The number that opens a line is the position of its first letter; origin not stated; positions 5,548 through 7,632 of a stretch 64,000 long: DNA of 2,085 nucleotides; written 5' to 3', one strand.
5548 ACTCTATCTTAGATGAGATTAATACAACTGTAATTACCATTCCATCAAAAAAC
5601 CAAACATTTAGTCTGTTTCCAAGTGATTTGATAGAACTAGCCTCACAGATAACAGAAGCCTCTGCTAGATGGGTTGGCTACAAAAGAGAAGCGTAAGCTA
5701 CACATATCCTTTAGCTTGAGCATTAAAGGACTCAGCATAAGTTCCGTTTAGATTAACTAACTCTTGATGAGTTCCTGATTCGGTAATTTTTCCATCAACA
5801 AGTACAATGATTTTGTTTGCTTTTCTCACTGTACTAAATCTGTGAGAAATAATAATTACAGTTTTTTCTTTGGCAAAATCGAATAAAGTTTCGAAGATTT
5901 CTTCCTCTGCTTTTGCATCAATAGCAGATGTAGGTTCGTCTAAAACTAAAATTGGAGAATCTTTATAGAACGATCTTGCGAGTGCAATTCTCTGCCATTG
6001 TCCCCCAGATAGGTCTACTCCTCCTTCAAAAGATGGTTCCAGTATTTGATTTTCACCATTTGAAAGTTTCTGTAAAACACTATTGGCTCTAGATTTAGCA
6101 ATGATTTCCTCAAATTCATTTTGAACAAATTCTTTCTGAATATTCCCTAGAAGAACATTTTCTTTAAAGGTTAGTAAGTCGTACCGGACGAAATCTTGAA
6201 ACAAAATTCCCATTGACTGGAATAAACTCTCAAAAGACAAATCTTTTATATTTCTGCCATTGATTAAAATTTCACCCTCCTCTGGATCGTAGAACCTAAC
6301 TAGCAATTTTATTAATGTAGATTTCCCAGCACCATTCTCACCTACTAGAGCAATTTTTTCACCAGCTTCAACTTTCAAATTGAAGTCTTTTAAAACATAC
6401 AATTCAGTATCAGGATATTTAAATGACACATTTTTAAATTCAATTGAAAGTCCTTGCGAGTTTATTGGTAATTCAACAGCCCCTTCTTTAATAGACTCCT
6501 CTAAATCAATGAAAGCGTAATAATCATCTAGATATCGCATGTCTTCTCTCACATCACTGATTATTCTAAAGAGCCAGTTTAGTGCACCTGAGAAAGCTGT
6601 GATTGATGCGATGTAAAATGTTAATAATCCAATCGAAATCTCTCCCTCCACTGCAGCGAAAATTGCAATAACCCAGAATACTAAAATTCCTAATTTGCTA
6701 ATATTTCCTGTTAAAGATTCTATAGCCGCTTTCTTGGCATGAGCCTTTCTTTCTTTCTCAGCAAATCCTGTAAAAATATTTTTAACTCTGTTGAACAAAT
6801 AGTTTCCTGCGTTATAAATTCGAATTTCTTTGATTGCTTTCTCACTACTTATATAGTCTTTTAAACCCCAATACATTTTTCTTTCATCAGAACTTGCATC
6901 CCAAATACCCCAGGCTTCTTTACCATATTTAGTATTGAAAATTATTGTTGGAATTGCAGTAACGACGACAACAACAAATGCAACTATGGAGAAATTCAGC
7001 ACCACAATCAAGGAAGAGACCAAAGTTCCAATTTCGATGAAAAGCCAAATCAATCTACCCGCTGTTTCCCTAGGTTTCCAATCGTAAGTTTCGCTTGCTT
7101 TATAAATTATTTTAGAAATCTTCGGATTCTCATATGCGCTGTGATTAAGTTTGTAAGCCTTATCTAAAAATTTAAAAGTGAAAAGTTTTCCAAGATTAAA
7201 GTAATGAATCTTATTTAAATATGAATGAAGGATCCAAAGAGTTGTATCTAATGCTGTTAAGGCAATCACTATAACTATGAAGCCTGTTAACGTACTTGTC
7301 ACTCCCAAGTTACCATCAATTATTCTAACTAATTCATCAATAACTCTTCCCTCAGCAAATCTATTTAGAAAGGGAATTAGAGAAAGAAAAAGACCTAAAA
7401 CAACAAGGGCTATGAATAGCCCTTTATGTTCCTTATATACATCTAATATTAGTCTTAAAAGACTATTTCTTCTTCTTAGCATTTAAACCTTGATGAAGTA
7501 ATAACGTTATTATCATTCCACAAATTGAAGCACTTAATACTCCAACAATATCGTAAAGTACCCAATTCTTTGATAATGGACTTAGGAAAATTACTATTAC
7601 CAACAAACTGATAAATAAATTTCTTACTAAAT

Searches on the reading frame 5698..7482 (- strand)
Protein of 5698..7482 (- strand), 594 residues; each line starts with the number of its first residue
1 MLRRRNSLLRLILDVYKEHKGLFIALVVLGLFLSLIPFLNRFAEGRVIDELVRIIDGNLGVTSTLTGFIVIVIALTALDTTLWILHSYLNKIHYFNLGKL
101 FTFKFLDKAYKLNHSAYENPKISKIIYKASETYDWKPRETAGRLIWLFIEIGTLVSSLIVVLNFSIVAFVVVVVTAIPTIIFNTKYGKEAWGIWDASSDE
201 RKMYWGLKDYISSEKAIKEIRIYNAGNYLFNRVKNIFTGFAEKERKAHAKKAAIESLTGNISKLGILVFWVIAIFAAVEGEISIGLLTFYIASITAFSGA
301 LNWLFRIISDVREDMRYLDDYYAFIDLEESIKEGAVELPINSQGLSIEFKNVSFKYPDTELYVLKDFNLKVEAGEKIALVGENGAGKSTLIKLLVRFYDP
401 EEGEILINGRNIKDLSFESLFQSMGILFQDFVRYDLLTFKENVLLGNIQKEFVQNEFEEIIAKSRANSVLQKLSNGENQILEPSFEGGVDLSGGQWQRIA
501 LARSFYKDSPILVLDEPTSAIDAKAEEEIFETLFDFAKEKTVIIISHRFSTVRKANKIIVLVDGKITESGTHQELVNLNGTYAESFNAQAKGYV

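Call 69: search_protein_families(library=pfam, proteins=[window:5698-7482:-], max_evalue=0.00001)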
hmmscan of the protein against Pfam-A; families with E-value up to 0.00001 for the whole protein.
window:5698-7482:- (594 aa): 3 families
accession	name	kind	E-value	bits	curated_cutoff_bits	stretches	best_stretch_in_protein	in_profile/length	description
PF00005.33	ABC_tran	-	4.6e-33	115.2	25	1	364-519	1-137/137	ABC transporter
PF02463.25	SMC_N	-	8.7e-11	42.1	40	1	395-561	101-211/220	RecF/RecN/SMC N terminal domain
PF13304.12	AAA_21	-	2.8e-08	34.6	27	0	378-437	3-81/304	AAA domain, putative AbiEii toxin, Type IV TA system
